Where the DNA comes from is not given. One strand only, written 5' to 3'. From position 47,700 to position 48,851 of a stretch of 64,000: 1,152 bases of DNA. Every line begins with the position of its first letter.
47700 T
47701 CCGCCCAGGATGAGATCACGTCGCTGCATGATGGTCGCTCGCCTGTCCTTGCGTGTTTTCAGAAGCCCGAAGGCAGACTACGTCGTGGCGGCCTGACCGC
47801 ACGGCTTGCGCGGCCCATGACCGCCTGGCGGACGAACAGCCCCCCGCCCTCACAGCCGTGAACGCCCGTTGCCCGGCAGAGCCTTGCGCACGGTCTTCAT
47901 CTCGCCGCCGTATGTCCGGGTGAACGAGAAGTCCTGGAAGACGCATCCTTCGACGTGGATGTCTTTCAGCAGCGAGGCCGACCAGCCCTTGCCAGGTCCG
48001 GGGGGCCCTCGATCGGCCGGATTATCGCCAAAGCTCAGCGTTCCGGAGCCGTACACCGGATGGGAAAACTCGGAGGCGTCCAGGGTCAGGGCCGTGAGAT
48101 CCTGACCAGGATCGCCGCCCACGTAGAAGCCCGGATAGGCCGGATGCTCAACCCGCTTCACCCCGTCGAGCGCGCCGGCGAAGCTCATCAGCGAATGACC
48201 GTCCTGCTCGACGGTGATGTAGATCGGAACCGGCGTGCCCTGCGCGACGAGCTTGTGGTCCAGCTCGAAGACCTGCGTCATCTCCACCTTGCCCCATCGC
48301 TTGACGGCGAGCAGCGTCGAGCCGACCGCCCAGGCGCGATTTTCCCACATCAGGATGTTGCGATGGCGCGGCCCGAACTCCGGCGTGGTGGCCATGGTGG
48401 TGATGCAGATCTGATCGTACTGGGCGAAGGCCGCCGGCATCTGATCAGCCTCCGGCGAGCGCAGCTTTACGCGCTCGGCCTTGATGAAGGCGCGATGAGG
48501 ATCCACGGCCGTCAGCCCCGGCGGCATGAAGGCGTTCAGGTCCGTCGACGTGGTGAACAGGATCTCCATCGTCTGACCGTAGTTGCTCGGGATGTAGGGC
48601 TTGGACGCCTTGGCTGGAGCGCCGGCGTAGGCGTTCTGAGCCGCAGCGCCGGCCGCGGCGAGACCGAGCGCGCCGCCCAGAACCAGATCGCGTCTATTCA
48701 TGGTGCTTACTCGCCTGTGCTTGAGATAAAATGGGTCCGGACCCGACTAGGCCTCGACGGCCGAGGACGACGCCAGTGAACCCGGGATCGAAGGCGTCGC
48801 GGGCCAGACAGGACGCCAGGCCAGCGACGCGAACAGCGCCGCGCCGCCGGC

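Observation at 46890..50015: Tandem Tat-signal paralogues with an acetoacetate-decarboxylase-like pattern, co-oriented with an MFS transporter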

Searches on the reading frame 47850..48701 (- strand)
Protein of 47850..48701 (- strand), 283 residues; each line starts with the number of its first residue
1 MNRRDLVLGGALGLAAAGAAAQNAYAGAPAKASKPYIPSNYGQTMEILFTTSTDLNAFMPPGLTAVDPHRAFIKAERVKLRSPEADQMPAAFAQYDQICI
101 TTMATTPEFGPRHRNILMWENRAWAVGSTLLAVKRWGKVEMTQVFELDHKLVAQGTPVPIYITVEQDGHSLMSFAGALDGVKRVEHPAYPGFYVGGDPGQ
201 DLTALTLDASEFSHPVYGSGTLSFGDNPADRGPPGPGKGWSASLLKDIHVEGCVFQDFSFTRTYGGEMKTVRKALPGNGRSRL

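Call 4: search_protein_families(library=pfam, proteins=[window:47850-48701:-], max_evalue=1)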
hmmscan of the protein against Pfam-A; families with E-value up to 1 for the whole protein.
window:47850-48701:- (283 aa): 0 families

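Call 5: search_protein_families(library=ncbifam, proteins=[window:47850-48701:-], max_evalue=1)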
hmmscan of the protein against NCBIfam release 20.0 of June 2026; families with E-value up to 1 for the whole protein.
window:47850-48701:- (283 aa): 1 family
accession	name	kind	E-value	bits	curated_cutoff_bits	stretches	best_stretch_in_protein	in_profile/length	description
TIGR02811.1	formate_TAT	hypoth_equivalog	0.12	12.7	48.45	1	1-35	9-43/66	formate dehydrogenase region TAT target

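Call 6: search_solved_structures(query=window:47850-48701:-, max_evalue=10, show_alignments=2)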
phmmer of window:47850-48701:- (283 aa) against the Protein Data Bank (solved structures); distinct sequences matched with E-value up to 10: 1.
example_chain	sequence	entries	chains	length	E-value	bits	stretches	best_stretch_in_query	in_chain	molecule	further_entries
8cmx_A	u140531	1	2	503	0.3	13.5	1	141-209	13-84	Sphinganine-1-phosphate aldolase BST1, putative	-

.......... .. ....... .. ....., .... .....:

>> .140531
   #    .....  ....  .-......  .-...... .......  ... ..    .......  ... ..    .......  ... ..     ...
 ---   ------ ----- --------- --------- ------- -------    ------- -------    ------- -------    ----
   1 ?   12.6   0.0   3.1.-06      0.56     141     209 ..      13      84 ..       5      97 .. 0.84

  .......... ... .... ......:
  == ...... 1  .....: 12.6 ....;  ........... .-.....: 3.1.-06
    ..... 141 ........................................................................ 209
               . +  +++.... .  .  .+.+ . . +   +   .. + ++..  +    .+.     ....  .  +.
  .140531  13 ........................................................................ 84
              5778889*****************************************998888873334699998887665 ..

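Call 7: find_homologous_proteins(query=window:47850-48701:-)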
Query window:47850-48701:- (283 aa): 52 proteins with E <= 0.001 among 8000 candidates.
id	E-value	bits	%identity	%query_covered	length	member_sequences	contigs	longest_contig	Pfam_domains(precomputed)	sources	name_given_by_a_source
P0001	5.2e-191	651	100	100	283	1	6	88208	-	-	-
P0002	3.6e-160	550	83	100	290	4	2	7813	-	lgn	-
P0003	2.8e-154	531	81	89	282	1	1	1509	-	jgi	jgi:hypothetical protein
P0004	2.8e-152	524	82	100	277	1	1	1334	-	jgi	jgi:hypothetical protein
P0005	4.2e-152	523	79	100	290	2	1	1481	-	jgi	jgi:hypothetical protein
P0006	1.5e-149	515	78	100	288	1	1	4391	-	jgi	jgi:hypothetical protein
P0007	6.9e-148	510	77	100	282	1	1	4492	-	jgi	jgi:hypothetical protein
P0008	7.0e-141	487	74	100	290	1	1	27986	-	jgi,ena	-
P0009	9.4e-131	453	69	100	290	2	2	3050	-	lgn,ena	-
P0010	1.3e-129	450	69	100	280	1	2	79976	-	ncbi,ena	-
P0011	5.1e-126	438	71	88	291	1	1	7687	-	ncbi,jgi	jgi:hypothetical protein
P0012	1.1e-124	433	66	100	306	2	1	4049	-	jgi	jgi:hypothetical protein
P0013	6.7e-119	414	61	100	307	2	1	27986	-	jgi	-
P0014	8.8e-115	401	61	100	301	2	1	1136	-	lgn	-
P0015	2.6e-111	390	60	100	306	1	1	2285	-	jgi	jgi:hypothetical protein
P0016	2.1e-108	380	60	100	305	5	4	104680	-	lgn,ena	-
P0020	1.8e-104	367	61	98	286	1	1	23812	-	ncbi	-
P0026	2.3e-101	357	59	97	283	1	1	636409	-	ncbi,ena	-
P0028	1.9e-100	354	57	100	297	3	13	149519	-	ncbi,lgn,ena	-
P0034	4.1e-97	343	56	100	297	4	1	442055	-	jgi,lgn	jgi:hypothetical protein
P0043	2.4e-91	324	54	97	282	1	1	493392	-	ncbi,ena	-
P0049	1.4e-86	308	57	82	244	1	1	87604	-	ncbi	ncbi:MAG: hypothetical protein ABW184_04445 [Sphingobium sp.]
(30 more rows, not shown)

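Call 15: find_encoding_contigs(protein=P0010, flank=10000, max_places=3)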
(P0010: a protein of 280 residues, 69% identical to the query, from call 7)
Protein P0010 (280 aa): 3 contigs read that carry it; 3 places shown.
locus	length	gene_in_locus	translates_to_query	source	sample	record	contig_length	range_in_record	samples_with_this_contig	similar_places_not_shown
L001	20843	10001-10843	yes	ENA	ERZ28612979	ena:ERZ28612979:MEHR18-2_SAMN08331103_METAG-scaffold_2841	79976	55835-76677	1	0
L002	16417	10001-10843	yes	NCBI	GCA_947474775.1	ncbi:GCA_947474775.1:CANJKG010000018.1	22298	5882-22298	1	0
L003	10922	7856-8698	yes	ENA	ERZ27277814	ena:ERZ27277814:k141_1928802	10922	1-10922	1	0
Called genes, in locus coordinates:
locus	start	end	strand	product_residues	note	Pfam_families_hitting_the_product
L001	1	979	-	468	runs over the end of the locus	PF00330:Aconitase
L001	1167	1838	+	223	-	PF00857:Isochorismatase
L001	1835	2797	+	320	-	PF01522:Polysacc_deac_1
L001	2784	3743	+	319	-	PF01522:Polysacc_deac_1 (faint)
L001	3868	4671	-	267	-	PF09339:HTH_IclR, PF12802:MarR_2 (faint)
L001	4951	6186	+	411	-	PF07690:MFS_1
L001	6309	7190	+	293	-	-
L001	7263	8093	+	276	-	-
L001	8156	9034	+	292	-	-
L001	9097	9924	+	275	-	-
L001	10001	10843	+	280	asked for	-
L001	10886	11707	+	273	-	-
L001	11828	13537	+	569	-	PF07637:PSD5, PF07631:PSD4, PF07627:PSCyt3, PF07624:PSD2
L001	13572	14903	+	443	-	PF07586:HXXSHH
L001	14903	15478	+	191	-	PF07719:TPR_2 (faint), PF13432:TPR_16 (weak)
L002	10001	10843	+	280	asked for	-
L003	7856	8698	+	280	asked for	-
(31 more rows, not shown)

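Call 16: find_encoding_contigs(protein=P0008, flank=10000, max_places=3)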
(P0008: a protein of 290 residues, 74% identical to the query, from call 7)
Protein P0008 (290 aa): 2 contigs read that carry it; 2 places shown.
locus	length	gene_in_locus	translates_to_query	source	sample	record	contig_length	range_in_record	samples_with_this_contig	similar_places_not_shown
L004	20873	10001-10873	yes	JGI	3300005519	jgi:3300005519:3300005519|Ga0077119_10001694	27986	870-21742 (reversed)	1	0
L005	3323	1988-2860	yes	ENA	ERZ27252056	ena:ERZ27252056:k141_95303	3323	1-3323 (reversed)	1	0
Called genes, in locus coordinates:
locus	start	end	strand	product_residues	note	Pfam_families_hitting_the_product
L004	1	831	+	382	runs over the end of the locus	PF02515:CoA_transf_3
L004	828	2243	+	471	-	PF00330:Aconitase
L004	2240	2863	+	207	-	PF00694:Aconitase_C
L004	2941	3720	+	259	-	PF00392:GntR, PF07702:UTRA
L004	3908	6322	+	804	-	PF07715:Plug, PF00593:TonB_dep_Rec_b-barrel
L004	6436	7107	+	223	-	PF00857:Isochorismatase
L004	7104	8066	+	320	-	PF01522:Polysacc_deac_1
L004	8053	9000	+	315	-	-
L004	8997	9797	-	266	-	PF09339:HTH_IclR, PF13412:HTH_24 (faint)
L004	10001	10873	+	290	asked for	-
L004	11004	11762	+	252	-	-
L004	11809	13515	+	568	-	PF07637:PSD5, PF07631:PSD4, PF07627:PSCyt3, PF07624:PSD2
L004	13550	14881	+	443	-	PF07586:HXXSHH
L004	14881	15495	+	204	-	PF07719:TPR_2 (faint), PF13371:TPR_9 (weak), PF13432:TPR_16, PF14559:TPR_19 (faint)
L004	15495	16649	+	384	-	-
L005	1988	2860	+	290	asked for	-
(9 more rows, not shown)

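Call 17: predict_structure(alignment_id=A1)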
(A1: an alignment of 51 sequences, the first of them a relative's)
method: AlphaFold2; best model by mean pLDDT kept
length: 283 residues; sequences in the alignment: 51
mean_pLDDT: 85.0   pTM: 0.82
mean pLDDT of the five models: 85.0, 84.9, 84.9, 83.9, 83.7
residues with pLDDT >= 90: 185; 70-90: 49; 50-70: 14; < 50: 35
segments of 3 or more residues with pLDDT < 50: 1-32, 281-283
pLDDT, mean of each block of 10 residues (from residue 1): 37 35 35 69 98 97 97 96 87 93 97 95 80 85 96 98 97 99 97 88 90 98 96 87 97 97 74 81 35
secondary structure, 60 per line:
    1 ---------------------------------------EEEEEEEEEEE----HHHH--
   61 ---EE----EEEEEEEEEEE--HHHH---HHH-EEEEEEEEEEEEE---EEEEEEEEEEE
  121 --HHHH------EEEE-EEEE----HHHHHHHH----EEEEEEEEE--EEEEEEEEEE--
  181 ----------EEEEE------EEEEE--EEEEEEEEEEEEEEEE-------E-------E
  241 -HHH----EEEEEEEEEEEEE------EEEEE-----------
elements in order: E40-50 H55-58 E70-80 H83-86 E94-106 E110-120 H123-126 E133-136 E138-141 H146-153 E158-166 E169-178 E191-195 E202-206 E209-224 E249-261 E268-272

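Call 19: search_protein_representatives(alignment_id=A1)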
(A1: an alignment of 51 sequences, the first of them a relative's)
Query: 51 sequences, 284 profile positions. Proteins with E-value up to 0.001 (for the whole library): 31; up to 1e-10: 21; up to 1e-30: 9. The best 31 are listed.
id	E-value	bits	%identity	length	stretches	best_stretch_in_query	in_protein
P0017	7.1e-131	451.7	-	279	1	1-275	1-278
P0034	3.1e-129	446.4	-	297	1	1-284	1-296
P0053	1.1e-74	267.4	-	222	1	1-171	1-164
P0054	2.0e-58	214.1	-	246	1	39-270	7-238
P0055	1.8e-50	187.9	-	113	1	1-117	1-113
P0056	2.7e-45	170.9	-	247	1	34-267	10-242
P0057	5.8e-42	160.0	-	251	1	38-268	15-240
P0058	2.5e-33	131.7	-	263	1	39-268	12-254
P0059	1.3e-32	129.3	-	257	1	42-268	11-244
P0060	1.3e-30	122.7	-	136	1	200-280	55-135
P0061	1.0e-28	116.6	-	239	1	43-267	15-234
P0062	4.0e-26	108.0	-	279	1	41-260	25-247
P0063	8.4e-26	107.0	-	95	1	207-284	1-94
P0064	7.4e-19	84.2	-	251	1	36-263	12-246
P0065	1.3e-18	83.4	-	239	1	41-265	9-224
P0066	1.4e-18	83.3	-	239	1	42-267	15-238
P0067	1.1e-17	80.4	-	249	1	41-195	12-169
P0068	5.5e-17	78.1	-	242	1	42-233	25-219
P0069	1.8e-15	73.1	-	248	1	44-234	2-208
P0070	3.0e-15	72.3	-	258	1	43-195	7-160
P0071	2.5e-13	66.1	-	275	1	37-195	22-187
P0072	8.3e-10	54.5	-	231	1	37-186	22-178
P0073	2.9e-09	52.7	-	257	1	38-147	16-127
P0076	8.1e-07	44.7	-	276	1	33-233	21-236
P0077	1.5e-06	43.8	-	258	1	42-230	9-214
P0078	1.7e-06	43.7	-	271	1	89-195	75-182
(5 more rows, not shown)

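Call 20: search_protein_families(library=pfam, proteins=[P0054, P0056, P0057, P0058, P0059, P0061, P0062, P0064, P0065, P0066], max_evalue=1)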
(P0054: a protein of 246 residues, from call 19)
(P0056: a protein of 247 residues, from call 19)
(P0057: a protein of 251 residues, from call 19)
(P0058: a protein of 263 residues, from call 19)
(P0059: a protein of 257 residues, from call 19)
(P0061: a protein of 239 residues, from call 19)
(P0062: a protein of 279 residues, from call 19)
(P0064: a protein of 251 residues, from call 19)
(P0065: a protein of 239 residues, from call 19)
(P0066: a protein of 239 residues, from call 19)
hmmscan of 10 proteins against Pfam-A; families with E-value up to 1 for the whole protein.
P0054 (246 aa): 0 families

P0056 (247 aa): 1 family
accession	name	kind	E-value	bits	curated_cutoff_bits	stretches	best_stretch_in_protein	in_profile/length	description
PF06314.16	ADC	-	1.7e-11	44.5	29.8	1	8-211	11-208/238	Acetoacetate decarboxylase (ADC)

P0057 (251 aa): 1 family
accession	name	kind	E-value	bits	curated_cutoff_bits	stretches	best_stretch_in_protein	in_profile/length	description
PF06314.16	ADC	-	2.2e-07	31.1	29.8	1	27-154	28-138/238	Acetoacetate decarboxylase (ADC)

P0058 (263 aa): 0 families

P0059 (257 aa): 1 family
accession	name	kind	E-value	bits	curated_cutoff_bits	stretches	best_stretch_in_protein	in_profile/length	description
PF06314.16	ADC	-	4.8e-15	56.2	29.8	1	12-232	20-226/238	Acetoacetate decarboxylase (ADC)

P0061 (239 aa): 1 family
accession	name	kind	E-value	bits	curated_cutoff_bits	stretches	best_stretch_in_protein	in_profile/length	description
PF06314.16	ADC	-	0.00017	21.6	29.8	1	15-118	20-118/238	Acetoacetate decarboxylase (ADC)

P0062 (279 aa): 1 family
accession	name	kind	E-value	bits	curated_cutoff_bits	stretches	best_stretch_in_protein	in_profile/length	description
PF06314.16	ADC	-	5.4e-22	78.9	29.8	1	24-231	17-208/238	Acetoacetate decarboxylase (ADC)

P0064 (251 aa): 1 family
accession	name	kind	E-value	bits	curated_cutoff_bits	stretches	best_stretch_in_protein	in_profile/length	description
PF06314.16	ADC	-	1.3e-06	28.5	29.8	2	5-82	3-77/238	Acetoacetate decarboxylase (ADC)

P0065 (239 aa): 1 family
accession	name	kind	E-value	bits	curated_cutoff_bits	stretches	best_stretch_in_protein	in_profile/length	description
PF06314.16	ADC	-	1.7e-07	31.5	29.8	1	25-211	35-221/238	Acetoacetate decarboxylase (ADC)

P0066 (239 aa): 1 family
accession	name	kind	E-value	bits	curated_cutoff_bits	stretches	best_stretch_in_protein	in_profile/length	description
PF06314.16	ADC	-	4.3e-14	53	29.8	1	12-227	16-226/238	Acetoacetate decarboxylase (ADC)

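Call 21: search_protein_families(library=pfam, proteins=[P0067, P0068, P0069, P0070, P0071, P0072, P0073, P0076, P0077, P0078], max_evalue=1)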
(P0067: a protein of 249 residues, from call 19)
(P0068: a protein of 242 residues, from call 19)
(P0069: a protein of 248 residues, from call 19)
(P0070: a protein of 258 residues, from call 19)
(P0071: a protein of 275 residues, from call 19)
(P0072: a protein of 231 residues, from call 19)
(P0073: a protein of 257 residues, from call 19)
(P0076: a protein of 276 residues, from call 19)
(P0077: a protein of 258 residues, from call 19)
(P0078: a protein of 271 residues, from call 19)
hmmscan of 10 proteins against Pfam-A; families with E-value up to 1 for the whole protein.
P0067 (249 aa): 1 family
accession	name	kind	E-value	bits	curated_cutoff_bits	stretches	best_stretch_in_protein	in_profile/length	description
PF06314.16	ADC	-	7.6e-10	39.1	29.8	1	10-219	19-213/238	Acetoacetate decarboxylase (ADC)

P0068 (242 aa): 1 family
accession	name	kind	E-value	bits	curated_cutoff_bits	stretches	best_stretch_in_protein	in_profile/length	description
PF06314.16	ADC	-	2.7e-12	47.1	29.8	1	9-170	2-145/238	Acetoacetate decarboxylase (ADC)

P0069 (248 aa): 1 family
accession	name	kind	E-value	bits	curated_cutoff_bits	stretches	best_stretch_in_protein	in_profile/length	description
PF06314.16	ADC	-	1.1e-07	32.1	29.8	1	3-214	22-214/238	Acetoacetate decarboxylase (ADC)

P0070 (258 aa): 1 family
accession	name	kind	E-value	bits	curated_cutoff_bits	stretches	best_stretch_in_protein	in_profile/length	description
PF06314.16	ADC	-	6.2e-10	39.4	29.8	1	20-219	34-218/238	Acetoacetate decarboxylase (ADC)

P0071 (275 aa): 1 family
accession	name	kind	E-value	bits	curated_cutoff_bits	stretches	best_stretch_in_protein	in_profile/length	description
PF06314.16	ADC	-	8.5e-22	78.3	29.8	1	15-209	7-181/238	Acetoacetate decarboxylase (ADC)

P0072 (231 aa): 0 families

P0073 (257 aa): 1 family
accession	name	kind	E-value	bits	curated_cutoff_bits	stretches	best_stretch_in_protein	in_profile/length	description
PF06314.16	ADC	-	2.6e-08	34.1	29.8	1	39-167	39-153/238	Acetoacetate decarboxylase (ADC)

P0076 (276 aa): 1 family
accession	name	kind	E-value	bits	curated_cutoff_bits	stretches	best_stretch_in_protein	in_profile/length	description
PF06314.16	ADC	-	4.2e-42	144.7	29.8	1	14-257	3-228/238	Acetoacetate decarboxylase (ADC)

P0077 (258 aa): 0 families

P0078 (271 aa): 1 family
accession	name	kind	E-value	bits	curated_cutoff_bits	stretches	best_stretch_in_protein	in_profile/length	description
PF06314.16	ADC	-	7e-05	22.9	29.8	1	23-170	35-145/238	Acetoacetate decarboxylase (ADC)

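Call 22: fold_search(model_id=the predicted structure, library=pdb)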
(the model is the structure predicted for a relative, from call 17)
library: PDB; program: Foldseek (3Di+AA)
matches with E <= 10: 601; with E <= 0.001: 24
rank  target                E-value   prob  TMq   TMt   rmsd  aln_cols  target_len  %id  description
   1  5upb_C                8.9e-13  1.00  0.64  0.70   3.7       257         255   14  Swit_4259, an Acetoacetate Decarboxylase-like Enzyme from Sphingomonas wittichii RW1 (released 2017-06-07)
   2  5upb_A                1.5e-12  1.00  0.63  0.69   3.9       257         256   14  Swit_4259, an Acetoacetate Decarboxylase-like Enzyme from Sphingomonas wittichii RW1 (released 2017-06-07)
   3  4jmd_B                2.4e-12  1.00  0.63  0.67   4.1       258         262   18  Enduracididine biosynthesis enzyme MppR complexed with the condensation product of pyruvate and imidazole 4-carboxalde (released 2013-07-03)
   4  6eej_B                2.6e-12  1.00  0.62  0.67   4.6       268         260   19  Streptomyces bingchenggensis Aldolase-Dehydratase in covalent complex with dienone product. (released 2019-08-14)
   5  4jmc_A                3.6e-12  1.00  0.60  0.65   7.3       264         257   18  Enduracididine biosynthesis enzyme MppR complexed with pyruvate (released 2013-07-03)
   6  4jme_B                3.8e-12  1.00  0.61  0.65   4.9       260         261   18  Enduracididine biosynthesis enzyme MppR complexed with 2-keto-enduracididine (released 2013-07-03)
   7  4jmc_B                4.2e-12  1.00  0.63  0.68   4.2       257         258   18  Enduracididine biosynthesis enzyme MppR complexed with pyruvate (released 2013-07-03)
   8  5upb_D                4.4e-12  1.00  0.61  0.67   3.9       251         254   15  Swit_4259, an Acetoacetate Decarboxylase-like Enzyme from Sphingomonas wittichii RW1 (released 2017-06-07)
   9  4jm3_A                4.7e-12  1.00  0.62  0.67   4.1       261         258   18  Enduracididine Biosynthesis Enzyme MppR with HEPES Buffer Bound (released 2013-07-03)
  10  4zbo_C                4.7e-12  1.00  0.58  0.64   4.9       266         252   18  Streptomyces bingchenggensis acetoacetate decarboxylase in non-covalent complex with potassium formate (released 2015-06-17)
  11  4zbo_A                5.7e-12  1.00  0.60  0.64   4.7       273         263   18  Streptomyces bingchenggensis acetoacetate decarboxylase in non-covalent complex with potassium formate (released 2015-06-17)
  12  4jmd_A                7.0e-12  1.00  0.61  0.67   4.4       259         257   18  Enduracididine biosynthesis enzyme MppR complexed with the condensation product of pyruvate and imidazole 4-carboxalde (released 2013-07-03)
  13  4zbt_B                7.8e-12  1.00  0.61  0.67   4.6       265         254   18  Streptomyces bingchenggensis aldolase-dehydratase in Schiff base complex with pyruvate (released 2015-06-17)
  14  6eej_A                8.2e-12  1.00  0.62  0.66   4.6       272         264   19  Streptomyces bingchenggensis Aldolase-Dehydratase in covalent complex with dienone product. (released 2019-08-14)
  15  4jm3_B                1.1e-11  1.00  0.59  0.63   4.9       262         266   18  Enduracididine Biosynthesis Enzyme MppR with HEPES Buffer Bound (released 2013-07-03)
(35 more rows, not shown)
